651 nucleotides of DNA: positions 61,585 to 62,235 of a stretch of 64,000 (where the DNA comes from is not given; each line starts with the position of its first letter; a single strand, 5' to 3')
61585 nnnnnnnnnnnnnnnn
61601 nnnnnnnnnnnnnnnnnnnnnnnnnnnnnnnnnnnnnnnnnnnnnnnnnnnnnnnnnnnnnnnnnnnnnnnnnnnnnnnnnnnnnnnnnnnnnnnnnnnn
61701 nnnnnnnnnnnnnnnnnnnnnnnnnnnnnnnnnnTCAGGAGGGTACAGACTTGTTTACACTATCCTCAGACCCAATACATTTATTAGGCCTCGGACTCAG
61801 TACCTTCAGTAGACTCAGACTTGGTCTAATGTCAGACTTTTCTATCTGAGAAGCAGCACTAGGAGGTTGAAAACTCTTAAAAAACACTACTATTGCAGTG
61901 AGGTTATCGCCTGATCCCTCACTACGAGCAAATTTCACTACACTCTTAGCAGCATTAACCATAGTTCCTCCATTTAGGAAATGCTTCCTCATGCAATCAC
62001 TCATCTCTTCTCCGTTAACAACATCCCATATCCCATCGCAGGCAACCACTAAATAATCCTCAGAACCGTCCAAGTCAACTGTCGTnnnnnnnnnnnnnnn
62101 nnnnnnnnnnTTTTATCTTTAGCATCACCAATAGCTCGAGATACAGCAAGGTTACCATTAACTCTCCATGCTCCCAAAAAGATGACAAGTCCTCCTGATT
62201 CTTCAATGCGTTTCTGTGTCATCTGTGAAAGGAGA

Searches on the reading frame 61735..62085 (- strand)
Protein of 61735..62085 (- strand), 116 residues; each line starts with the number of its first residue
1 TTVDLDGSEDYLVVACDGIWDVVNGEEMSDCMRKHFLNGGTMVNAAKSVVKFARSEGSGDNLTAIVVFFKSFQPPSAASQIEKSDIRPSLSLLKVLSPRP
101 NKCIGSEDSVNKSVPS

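Call 62: search_protein_families(library=pfam, proteins=[window:61735-62085:-], max_evalue=0.01)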
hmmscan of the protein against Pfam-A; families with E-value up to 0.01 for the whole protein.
window:61735-62085:- (116 aa): 1 family
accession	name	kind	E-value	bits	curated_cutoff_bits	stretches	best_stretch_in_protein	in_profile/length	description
PF00481.26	PP2C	-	2.1e-10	41.2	20.3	1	1-61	194-254/255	Protein phosphatase 2C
